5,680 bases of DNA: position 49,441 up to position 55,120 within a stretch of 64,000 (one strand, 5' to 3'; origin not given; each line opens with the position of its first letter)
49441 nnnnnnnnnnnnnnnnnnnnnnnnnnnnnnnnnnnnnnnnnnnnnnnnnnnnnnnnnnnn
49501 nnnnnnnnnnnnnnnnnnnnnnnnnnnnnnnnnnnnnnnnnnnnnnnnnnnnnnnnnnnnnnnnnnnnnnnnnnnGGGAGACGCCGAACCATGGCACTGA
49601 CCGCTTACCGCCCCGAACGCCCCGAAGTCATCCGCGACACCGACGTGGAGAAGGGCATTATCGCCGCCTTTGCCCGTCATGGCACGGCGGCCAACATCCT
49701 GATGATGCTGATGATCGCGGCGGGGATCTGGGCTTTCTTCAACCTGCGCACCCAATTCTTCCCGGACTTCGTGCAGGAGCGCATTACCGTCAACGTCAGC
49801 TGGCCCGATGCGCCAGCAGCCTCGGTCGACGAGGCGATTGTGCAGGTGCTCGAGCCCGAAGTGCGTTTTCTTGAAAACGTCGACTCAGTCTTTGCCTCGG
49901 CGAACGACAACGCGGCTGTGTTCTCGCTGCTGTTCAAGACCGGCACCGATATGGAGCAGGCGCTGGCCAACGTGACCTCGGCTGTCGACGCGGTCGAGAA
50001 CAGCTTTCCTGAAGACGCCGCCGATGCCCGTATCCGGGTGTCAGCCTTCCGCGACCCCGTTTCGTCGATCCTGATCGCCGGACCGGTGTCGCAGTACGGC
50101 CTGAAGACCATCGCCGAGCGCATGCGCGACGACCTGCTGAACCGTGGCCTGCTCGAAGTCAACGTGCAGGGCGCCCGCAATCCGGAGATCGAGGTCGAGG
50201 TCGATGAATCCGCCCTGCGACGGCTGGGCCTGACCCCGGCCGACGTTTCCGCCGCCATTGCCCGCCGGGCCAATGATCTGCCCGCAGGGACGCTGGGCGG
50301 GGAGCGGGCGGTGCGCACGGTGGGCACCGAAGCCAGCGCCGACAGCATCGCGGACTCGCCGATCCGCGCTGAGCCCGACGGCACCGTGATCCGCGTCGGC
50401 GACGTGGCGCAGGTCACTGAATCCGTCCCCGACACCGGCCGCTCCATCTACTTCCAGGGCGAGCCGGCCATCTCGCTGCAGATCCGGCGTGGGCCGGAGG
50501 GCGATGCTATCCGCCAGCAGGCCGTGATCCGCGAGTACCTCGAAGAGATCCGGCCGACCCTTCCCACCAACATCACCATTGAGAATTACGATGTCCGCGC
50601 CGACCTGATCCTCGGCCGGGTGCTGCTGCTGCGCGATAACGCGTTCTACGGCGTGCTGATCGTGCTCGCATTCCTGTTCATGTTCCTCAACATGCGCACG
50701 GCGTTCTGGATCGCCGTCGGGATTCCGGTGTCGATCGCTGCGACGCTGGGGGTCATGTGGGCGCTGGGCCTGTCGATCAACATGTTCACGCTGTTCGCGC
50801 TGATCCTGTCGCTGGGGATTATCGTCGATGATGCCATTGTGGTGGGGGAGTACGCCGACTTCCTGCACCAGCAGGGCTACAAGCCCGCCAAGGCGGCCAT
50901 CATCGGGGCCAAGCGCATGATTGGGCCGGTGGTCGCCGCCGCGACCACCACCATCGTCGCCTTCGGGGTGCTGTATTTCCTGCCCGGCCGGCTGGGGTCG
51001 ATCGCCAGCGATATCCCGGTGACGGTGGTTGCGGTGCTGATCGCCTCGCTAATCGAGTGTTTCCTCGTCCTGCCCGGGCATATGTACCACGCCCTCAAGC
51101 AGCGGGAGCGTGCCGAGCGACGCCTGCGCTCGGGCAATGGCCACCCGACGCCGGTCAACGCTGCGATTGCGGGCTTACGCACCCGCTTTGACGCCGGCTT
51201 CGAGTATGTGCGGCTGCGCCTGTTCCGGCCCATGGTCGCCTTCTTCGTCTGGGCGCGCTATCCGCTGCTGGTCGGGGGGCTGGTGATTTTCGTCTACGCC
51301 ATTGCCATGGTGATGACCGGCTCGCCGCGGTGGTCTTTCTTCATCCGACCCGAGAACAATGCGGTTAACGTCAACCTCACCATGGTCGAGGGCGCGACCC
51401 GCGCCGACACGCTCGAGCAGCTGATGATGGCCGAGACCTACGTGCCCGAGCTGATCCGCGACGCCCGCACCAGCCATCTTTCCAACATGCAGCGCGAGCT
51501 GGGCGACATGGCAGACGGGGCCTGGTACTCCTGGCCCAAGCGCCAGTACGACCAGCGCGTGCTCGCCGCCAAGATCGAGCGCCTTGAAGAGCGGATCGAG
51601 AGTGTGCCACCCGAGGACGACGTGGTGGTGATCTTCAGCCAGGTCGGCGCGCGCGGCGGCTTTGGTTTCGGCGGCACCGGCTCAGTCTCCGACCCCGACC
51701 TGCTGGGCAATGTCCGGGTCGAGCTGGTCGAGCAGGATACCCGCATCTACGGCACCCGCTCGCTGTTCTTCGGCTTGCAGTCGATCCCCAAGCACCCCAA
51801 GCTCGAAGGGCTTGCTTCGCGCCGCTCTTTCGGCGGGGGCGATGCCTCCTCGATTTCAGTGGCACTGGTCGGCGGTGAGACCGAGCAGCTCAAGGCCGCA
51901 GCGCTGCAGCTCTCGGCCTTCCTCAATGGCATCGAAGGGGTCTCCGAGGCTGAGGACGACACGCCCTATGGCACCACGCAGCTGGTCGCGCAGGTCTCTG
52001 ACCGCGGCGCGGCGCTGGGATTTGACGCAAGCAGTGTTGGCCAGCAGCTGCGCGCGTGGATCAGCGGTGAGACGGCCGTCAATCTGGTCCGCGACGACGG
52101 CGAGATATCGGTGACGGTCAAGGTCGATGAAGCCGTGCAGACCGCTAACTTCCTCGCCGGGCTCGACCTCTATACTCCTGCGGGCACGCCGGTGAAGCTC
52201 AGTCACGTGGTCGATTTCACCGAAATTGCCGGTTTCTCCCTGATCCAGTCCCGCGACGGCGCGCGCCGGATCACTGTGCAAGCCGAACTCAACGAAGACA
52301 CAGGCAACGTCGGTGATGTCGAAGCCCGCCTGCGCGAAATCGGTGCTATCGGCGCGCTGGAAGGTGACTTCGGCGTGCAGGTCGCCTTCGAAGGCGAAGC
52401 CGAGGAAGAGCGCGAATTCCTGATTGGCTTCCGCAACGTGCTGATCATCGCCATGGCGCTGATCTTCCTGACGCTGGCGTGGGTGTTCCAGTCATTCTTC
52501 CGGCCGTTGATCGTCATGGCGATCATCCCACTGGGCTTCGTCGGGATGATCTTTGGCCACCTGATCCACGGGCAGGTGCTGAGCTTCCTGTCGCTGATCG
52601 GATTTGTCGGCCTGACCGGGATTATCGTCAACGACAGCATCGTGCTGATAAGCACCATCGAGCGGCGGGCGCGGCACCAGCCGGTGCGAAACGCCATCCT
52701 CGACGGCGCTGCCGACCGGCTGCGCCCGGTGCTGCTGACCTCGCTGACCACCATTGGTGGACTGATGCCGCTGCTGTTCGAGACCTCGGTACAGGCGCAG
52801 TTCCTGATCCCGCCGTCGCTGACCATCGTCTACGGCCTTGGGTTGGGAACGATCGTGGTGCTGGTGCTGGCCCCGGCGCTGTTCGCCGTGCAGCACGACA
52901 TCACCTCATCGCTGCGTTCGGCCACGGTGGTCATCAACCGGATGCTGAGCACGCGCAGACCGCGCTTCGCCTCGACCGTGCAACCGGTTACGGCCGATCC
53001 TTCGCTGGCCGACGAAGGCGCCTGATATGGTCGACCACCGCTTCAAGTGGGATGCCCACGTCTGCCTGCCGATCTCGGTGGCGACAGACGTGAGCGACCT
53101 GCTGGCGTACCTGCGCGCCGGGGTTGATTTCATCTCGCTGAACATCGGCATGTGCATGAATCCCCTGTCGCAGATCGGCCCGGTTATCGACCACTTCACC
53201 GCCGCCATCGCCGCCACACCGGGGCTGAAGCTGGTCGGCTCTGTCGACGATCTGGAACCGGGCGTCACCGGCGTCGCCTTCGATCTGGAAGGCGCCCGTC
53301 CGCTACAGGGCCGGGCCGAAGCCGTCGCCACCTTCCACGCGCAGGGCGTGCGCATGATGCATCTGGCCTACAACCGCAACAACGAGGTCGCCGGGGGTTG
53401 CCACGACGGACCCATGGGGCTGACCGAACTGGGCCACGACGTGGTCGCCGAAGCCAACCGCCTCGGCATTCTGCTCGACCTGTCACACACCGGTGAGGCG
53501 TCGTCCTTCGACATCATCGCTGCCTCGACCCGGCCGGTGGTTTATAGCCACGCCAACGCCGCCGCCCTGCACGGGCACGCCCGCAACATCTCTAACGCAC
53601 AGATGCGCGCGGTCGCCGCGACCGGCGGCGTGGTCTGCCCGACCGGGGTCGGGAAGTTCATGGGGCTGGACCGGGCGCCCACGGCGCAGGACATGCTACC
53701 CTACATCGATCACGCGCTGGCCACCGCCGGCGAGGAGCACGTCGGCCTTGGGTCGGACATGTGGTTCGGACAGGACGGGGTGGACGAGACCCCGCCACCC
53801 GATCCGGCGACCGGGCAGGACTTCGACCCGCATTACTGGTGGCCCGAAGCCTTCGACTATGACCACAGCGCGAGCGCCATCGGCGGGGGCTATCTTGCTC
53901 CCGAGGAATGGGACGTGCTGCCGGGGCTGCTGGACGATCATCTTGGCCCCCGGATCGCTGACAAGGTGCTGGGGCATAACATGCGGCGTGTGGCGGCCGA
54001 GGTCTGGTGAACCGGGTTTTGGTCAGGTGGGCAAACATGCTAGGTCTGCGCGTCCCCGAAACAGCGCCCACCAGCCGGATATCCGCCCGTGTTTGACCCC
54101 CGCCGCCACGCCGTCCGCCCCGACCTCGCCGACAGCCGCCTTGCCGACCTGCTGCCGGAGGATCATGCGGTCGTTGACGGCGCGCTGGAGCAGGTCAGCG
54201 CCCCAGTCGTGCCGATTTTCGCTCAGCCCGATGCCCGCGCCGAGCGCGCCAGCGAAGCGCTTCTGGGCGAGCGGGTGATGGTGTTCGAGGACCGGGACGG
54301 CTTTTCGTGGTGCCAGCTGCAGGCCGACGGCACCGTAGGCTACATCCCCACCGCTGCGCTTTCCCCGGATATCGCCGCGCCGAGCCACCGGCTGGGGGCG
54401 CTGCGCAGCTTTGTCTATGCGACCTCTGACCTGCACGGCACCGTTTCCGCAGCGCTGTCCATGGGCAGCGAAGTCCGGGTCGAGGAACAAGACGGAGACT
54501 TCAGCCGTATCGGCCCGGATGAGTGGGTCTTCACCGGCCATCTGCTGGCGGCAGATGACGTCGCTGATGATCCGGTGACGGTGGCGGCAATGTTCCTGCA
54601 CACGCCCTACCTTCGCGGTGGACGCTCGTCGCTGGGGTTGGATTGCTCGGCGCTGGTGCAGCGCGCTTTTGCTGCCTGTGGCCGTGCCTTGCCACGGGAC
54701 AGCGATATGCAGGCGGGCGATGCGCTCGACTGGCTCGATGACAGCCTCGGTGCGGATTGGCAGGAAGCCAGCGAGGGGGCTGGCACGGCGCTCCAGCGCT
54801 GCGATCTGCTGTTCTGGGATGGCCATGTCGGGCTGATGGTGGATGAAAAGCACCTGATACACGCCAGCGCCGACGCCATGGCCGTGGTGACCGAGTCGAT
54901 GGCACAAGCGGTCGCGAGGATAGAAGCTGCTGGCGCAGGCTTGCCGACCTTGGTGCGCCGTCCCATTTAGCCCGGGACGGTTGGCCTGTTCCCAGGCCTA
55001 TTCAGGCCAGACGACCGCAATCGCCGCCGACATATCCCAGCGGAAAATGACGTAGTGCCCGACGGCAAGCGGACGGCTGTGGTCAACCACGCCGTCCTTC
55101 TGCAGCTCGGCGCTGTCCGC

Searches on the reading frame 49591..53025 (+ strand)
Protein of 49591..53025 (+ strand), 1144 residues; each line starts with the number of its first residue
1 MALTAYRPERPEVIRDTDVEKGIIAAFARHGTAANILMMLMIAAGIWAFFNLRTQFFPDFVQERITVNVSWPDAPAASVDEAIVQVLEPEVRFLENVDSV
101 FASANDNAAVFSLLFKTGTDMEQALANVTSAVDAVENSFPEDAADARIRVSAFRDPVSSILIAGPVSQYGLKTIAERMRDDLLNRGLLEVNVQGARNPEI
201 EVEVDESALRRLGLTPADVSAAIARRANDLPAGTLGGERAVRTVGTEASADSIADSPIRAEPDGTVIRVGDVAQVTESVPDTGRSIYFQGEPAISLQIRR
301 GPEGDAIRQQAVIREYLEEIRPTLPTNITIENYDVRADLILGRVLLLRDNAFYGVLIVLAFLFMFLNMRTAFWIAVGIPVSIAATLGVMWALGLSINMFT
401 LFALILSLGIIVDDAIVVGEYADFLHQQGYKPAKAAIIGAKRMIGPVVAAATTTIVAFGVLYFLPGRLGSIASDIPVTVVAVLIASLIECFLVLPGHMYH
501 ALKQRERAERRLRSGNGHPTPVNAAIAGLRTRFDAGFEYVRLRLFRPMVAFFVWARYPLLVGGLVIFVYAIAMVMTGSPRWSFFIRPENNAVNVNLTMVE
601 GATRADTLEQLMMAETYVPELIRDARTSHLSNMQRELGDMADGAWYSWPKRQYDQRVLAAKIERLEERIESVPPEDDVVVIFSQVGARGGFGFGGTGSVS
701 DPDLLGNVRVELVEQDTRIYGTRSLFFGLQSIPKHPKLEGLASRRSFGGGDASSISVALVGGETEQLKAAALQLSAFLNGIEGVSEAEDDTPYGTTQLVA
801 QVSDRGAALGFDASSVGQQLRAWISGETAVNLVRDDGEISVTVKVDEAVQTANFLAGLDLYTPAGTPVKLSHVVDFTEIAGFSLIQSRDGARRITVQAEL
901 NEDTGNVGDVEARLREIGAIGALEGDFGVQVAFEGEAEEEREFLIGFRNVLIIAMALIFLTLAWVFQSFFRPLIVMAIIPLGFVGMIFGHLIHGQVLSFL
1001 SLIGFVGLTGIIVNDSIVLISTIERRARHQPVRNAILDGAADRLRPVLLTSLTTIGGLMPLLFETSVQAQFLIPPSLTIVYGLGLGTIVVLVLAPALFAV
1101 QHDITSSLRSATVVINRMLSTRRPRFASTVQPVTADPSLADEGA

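Call 4: search_protein_families(library=pfam, proteins=[window:49591-53025:+], max_evalue=0.1)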
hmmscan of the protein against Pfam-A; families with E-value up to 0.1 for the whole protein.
window:49591-53025:+ (1144 aa): 3 families
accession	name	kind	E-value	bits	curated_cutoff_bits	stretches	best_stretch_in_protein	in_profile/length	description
PF00873.25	ACR_tran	-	2e-129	433.5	28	2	25-614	3-583/1021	AcrB/AcrD/AcrF family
PF02355.23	SecD_SecF_C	-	0.0016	18.3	20.5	1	951-1099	37-184/189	Protein export membrane protein SecD/SecF, C-terminal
PF03176.21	MMPL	-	0.0094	15.4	20.5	1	871-1100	65-301/333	MMPL family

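Call 5: search_protein_families(library=ncbifam, proteins=[window:49591-53025:+], max_evalue=0.1)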
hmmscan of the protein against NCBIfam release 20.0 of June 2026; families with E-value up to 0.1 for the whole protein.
window:49591-53025:+ (1144 aa): 18 families
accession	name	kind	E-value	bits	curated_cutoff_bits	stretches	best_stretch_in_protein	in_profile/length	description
NF033617.1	RND_permease_2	subfamily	5.4e-112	375.6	1250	2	26-498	3-487/1009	multidrug efflux RND transporter permease subunit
NF000282.2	RND_permease_1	subfamily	3.6e-86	290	1250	2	33-617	10-596/1029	multidrug efflux RND transporter permease subunit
TIGR00915.1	2A0602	subfamily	2.5e-76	257.4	940.35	2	34-549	12-543/1050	efflux RND transporter permease subunit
NF007133.0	PRK09579.1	equivalog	2.6e-59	200.7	1763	2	26-506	6-492/1017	multidrug efflux RND transporter permease subunit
NF007905.0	PRK10614.1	equivalog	8.7e-53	179.3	1774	2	25-510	5-498/1025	multidrug efflux RND transporter permease subunit MdtC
TIGR00914.1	2A0601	subfamily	5.8e-52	176.6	701.45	2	750-1105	679-1039/1051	CusA/CzcA family heavy metal efflux RND transporter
NF007798.0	PRK10503.1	equivalog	7.5e-50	169.5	1584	2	30-492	19-490/1040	MdtB/MuxB family multidrug efflux RND transporter permease subunit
NF007842.1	PRK10555.1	equivalog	7.3e-49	166.5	1854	2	33-551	11-544/1036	multidrug efflux RND transporter permease AcrD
NF007131.0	PRK09577.1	equivalog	4.7e-46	157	1768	2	34-620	12-597/1045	multidrug efflux RND transporter permease subunit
NF011706.2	PRK15127.1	equivalog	2.6e-43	148.1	2150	2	35-502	14-497/1049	multidrug efflux RND transporter permease subunit AcrB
NF000037.1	RND_perm_OqxB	exception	4.3e-40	137.4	2200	2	33-496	13-493/1050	multidrug efflux RND transporter permease subunit OqxB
TIGR00921.1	2A067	subfamily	4e-07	28.5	351.9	2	354-505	202-350/733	hydrophobe/amphiphile efflux-3 (HAE3) family transporter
TIGR00916.1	2A0604s01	subfamily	9.3e-07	28.7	148.6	1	357-481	98-225/231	SecD/SecF family protein translocase subunit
NF009580.0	PRK13023.1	equivalog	0.00012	20.5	1153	1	360-513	308-462/775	protein translocase subunit SecDF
NF009583.0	PRK13024.1-3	subfamily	0.00031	18.9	721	1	353-504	287-434/755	protein translocase subunit SecDF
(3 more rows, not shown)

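Call 38: search_solved_structures(query=window:49591-53022:+, max_evalue=1e-10)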
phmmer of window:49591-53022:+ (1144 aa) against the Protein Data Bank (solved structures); distinct sequences matched with E-value up to 1e-10: 83 (the best 60 are shown).
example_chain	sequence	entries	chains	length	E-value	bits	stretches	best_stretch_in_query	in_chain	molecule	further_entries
21fo_A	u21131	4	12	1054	9.3e-55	189.3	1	36-510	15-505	Multidrug resistance protein MexB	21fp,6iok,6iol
3w9i_A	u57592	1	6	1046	1.1e-54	189.1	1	36-510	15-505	Multidrug resistance protein MexB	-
2v50_A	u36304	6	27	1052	1.1e-54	189.1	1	36-510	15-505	MULTIDRUG RESISTANCE PROTEIN MEXB | Efflux pump membrane transporter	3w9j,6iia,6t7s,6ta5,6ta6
8f3e_A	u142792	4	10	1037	3.1e-50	174.4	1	34-567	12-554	Efflux pump membrane transporter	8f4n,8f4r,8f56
22xk_B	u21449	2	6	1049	4.3e-50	173.9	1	36-510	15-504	MexBYB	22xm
8yr0_A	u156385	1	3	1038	6e-49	170.1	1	33-493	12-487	Cation/multidrug efflux pump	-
6ows_A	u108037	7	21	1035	3.6e-48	167.5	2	27-495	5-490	Efflux pump membrane transporter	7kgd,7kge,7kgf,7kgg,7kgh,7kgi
7b8p_A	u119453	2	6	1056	3.9e-48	167.4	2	27-495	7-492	Efflux pump membrane transporter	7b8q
9qps_A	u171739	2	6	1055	3.8e-47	164.1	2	34-502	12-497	Multidrug resistance protein MdtF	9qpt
6zog_A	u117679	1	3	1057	5.2e-47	163.7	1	36-499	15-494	Multidrug efflux pump subunit AcrB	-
7wls_A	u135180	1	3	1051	5.9e-47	163.5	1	36-541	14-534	Efflux pump membrane transporter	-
9qpr_C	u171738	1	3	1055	9e-47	162.9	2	34-502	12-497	Multidrug resistance protein MdtF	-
4ziv_A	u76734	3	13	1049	9.1e-47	162.9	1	36-499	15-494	Multidrug efflux pump subunit AcrB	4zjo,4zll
7o3l_A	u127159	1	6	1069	1.1e-46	162.6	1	36-499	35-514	Efflux pump membrane transporter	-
9fhg_A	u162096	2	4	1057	1.5e-46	162.2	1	36-499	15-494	Multidrug efflux pump subunit AcrB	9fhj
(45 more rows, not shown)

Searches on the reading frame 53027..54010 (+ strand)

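Call 4: search_protein_families(library=pfam, proteins=[window:53027-54010:+], max_evalue=0.1)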
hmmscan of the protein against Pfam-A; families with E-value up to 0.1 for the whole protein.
window:53027-54010:+ (327 aa): 2 families
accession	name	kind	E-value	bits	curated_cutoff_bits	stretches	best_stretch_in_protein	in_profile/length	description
PF01244.27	Peptidase_M19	-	1.3e-56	192.5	26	1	25-252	39-275/319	Membrane dipeptidase (Peptidase family M19)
PF04909.20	Amidohydro_2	-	0.037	14.2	26.4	1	165-278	167-247/289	Amidohydrolase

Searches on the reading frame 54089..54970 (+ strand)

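Call 66: search_protein_families(library=pfam, proteins=[window:54089-54970:+], max_evalue=0.00001)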
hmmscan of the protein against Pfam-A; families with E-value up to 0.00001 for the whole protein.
window:54089-54970:+ (293 aa): 3 families
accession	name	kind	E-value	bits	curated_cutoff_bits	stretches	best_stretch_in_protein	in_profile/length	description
PF18348.7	SH3_16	-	1.2e-16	60.6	25.8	1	44-91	2-49/49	Bacterial dipeptidyl-peptidase Sh3 domain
PF00877.26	NLPC_P60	-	7.6e-13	48.8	23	1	172-273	2-93/105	NlpC/P60 family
PF08239.17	SH3_3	-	5.2e-10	39.8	27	0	41-91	3-53/54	Bacterial SH3 domain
